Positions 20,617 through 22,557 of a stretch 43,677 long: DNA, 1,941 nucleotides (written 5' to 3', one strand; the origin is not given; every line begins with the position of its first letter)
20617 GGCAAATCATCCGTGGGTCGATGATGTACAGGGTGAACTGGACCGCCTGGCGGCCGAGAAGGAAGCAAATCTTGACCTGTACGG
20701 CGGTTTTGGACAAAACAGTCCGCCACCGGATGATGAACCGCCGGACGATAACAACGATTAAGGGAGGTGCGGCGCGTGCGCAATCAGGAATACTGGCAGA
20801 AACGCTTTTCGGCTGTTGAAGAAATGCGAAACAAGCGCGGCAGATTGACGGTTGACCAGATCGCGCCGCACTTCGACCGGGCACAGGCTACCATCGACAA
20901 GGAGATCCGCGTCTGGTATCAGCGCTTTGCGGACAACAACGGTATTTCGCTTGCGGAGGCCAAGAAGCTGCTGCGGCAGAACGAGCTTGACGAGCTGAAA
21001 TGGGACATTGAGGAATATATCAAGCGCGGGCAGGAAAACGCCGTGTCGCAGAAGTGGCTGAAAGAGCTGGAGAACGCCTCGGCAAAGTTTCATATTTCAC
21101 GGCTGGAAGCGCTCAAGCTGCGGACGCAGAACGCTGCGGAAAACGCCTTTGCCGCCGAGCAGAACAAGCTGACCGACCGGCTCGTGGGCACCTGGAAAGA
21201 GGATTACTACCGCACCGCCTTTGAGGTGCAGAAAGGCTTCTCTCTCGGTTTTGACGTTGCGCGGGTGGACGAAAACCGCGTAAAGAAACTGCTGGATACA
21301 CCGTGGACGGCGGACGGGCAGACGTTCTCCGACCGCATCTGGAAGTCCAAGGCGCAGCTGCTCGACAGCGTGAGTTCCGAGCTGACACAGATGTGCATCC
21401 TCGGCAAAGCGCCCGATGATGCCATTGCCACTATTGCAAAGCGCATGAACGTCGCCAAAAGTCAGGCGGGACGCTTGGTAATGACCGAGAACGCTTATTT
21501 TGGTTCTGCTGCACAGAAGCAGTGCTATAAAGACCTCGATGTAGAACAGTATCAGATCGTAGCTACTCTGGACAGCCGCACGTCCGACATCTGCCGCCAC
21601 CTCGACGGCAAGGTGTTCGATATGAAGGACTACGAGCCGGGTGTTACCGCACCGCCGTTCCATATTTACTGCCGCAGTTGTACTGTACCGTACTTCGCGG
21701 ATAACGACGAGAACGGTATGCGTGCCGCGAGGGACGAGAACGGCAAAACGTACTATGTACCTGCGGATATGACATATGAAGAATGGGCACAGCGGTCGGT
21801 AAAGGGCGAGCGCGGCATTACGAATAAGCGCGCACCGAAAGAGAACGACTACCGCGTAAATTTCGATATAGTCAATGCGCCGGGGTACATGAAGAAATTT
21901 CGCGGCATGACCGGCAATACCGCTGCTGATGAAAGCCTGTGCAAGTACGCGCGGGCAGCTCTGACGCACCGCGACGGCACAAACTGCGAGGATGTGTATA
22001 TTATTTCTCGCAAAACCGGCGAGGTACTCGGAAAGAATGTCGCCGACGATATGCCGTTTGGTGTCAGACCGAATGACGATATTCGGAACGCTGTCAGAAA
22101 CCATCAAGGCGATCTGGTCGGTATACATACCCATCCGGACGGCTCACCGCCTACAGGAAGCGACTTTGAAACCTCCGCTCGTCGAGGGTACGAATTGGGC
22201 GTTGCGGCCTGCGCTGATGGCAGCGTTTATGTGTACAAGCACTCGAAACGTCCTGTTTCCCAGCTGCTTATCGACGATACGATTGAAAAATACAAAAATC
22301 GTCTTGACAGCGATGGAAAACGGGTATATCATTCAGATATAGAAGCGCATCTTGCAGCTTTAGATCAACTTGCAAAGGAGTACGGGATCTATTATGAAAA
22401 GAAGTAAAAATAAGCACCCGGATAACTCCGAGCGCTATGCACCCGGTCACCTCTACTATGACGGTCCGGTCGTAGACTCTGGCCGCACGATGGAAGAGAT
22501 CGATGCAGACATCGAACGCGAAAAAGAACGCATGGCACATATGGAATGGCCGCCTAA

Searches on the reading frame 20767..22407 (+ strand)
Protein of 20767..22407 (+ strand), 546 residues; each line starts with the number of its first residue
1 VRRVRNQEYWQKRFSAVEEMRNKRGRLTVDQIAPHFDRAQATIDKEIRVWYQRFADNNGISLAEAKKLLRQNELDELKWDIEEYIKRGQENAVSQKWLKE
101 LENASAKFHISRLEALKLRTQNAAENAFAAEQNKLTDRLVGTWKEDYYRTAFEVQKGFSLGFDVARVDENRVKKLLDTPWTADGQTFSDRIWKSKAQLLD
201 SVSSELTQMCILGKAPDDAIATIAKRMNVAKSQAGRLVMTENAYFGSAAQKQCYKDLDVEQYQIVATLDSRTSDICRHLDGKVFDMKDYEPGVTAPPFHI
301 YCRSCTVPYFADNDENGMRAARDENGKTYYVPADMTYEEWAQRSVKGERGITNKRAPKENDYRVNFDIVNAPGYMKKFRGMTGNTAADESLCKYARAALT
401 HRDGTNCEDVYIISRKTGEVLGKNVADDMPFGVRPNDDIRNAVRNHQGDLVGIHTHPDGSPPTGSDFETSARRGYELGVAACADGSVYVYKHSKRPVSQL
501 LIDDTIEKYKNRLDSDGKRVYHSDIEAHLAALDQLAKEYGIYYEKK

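Call 15: search_protein_families(library=pfam, proteins=[window:20767-22407:+], max_evalue=0.01)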
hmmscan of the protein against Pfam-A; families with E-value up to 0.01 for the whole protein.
window:20767-22407:+ (546 aa): 1 family
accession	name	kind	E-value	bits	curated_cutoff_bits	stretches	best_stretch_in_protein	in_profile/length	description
PF04233.19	Phage_Mu_F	-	8e-18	65.7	29.6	1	201-304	2-109/112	Phage Mu protein F like protein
